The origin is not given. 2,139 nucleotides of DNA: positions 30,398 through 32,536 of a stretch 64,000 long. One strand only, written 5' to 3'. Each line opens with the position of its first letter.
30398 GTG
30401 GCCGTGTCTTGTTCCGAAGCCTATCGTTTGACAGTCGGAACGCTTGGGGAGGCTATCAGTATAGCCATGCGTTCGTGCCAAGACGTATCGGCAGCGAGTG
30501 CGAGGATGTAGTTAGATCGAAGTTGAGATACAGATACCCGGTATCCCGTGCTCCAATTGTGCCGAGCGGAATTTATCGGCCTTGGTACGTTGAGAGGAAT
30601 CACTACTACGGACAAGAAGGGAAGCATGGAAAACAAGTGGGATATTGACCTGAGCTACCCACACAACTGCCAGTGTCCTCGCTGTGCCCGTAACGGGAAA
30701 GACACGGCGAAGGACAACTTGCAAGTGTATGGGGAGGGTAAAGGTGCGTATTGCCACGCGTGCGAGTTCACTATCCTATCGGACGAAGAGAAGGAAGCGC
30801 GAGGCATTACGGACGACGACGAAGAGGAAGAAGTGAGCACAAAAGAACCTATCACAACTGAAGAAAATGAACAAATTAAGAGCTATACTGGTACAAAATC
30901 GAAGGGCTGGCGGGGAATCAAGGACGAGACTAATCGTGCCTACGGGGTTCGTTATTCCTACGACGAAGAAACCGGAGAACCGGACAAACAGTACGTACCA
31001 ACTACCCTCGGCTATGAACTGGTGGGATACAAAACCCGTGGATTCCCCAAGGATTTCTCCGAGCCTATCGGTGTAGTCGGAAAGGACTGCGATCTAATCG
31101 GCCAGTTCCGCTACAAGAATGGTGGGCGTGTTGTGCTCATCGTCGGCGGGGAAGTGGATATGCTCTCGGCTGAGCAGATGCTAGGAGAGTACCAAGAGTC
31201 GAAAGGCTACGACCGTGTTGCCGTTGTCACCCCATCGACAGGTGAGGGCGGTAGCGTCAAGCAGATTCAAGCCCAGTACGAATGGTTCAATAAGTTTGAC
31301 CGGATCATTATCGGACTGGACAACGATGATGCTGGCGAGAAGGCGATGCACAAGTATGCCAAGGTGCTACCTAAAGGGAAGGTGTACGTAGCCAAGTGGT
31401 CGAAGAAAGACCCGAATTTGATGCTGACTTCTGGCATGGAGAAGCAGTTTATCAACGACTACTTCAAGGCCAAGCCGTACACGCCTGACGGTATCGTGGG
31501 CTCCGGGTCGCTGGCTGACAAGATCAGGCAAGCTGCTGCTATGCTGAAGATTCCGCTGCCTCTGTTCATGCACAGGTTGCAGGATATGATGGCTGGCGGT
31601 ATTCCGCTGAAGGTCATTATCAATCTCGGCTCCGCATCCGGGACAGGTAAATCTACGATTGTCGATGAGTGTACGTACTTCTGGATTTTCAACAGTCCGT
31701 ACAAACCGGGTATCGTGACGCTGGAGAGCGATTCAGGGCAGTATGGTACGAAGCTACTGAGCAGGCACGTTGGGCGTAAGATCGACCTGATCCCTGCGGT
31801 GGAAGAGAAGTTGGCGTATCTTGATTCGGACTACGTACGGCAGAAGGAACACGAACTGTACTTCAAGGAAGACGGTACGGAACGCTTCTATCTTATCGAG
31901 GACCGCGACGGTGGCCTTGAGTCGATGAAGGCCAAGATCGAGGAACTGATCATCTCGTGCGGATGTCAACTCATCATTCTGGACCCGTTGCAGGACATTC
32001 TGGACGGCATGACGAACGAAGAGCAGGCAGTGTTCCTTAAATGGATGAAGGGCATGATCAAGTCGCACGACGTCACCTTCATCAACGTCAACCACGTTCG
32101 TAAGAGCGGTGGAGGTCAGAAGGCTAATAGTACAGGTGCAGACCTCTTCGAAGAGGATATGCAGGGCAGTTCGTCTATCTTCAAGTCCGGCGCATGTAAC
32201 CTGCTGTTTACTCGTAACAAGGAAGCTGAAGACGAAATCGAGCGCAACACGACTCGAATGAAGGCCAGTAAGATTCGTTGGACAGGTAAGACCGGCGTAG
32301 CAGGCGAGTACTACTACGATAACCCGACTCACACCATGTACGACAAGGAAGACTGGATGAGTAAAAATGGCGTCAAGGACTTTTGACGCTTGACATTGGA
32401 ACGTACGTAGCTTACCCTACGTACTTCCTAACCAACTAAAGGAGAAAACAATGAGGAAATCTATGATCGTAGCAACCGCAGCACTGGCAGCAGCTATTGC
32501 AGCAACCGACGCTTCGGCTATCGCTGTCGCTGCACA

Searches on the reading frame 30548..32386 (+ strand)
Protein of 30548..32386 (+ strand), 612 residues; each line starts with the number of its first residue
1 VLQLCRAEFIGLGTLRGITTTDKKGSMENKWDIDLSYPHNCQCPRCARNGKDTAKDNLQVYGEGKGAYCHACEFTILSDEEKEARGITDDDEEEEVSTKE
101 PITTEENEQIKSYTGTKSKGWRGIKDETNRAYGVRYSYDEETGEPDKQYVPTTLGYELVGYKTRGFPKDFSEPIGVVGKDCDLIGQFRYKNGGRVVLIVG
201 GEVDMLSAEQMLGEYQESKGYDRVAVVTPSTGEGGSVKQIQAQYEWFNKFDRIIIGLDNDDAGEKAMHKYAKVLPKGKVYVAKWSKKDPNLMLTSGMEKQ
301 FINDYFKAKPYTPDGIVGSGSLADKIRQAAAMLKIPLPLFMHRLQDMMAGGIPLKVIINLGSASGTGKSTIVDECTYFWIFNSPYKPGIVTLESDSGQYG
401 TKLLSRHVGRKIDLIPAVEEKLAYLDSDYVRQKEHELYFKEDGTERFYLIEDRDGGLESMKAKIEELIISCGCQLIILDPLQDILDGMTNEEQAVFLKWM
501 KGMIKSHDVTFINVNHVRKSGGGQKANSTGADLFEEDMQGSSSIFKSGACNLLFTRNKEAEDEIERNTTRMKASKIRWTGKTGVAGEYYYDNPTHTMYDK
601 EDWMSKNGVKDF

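Call 7: search_dna_similar(query=window:30548-32386:+, collection=phages, mode=protein, max_rows=15)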
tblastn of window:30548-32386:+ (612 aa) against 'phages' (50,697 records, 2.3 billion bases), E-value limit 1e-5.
Records with a match: 2852; places in all: 2855; records where one place covers at least 80% of the query: 1932.
Best place of each record, by identity: <60% 2852.
By first word of the organism name: Escherichia 660; Klebsiella 474; Pseudomonas 407; Salmonella 196; Vibrio 127; Rheinheimera 115; Yersinia 89; Erwinia 55; Shigella 45; Pectobacterium 43; and 78 more.
By host as written in the record: - 391; Escherichia coli 236; Klebsiella pneumoniae 232; Rheinheimera sp. BAL341 115; Pseudomonas aeruginosa 79; Escherichia coli K-12 MG1655 38; Yersinia pestis 38; Klebsiella pneumoniae 135080 32; and 676 more.
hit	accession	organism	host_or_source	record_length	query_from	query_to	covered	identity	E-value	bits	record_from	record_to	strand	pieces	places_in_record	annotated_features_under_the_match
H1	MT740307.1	Pseudomonas phage phiK7A1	Pseudomonas syringae pv. actinidiae K7A1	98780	33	607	94%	57.2%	0e+0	636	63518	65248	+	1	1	putative DNA primase/helicase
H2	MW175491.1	Pseudomonas phage PN09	Pseudomonas syringae pv. actinidiae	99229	27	607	95%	55.1%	0e+0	636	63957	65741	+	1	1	hypothetical protein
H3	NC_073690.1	Pseudomonas phage PN09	Pseudomonas syringae pv. actinidiae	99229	27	607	95%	55.1%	0e+0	636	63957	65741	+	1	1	hypothetical protein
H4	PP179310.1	Pseudomonas phage Pyxpy01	Pseudomonas syringae P1.01.01B03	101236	30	607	94%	55.3%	0e+0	626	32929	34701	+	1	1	putative DNA primase/helicase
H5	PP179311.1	Pseudomonas phage Pyxpy02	Pseudomonas syringae 19B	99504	30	607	94%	55.3%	0e+0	626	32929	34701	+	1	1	putative DNA primase/helicase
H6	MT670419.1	Pseudomonas phage phiPsa315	Pseudomonas syringae pv. actinidiae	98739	27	607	95%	54.9%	0e+0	636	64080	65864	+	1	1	hypothetical protein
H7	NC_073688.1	Pseudomonas phage phiPsa315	Pseudomonas syringae pv. actinidiae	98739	27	607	95%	54.9%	0e+0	636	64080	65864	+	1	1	hypothetical protein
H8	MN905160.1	Pseudomonas phage PE09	Pseudomonas syringae pv. actinidiae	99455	27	607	95%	54.9%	0e+0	635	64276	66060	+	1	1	hypothetical protein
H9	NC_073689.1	Pseudomonas phage PE09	Pseudomonas syringae pv. actinidiae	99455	27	607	95%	54.9%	0e+0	635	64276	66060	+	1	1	hypothetical protein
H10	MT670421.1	Pseudomonas phage phiPsa381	Pseudomonas syringae pv. actinidiae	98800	27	607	95%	54.8%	0e+0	633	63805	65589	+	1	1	hypothetical protein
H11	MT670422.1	Pseudomonas phage phiPsa397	Pseudomonas syringae pv. actinidiae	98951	27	607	95%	54.8%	0e+0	633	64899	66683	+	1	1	primase/helicase protein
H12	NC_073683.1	Pseudomonas phage phiPsa397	Pseudomonas syringae pv. actinidiae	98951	27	607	95%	54.8%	0e+0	633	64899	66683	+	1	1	primase/helicase protein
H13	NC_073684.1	Pseudomonas phage phiPsa381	Pseudomonas syringae pv. actinidiae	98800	27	607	95%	54.8%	0e+0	633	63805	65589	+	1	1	hypothetical protein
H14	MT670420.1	Pseudomonas phage phiPsa347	Pseudomonas syringae pv. actinidiae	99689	27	607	95%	54.8%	0e+0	632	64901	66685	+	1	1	hypothetical protein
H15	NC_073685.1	Pseudomonas phage phiPsa347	Pseudomonas syringae pv. actinidiae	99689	27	607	95%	54.8%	0e+0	632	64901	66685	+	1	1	hypothetical protein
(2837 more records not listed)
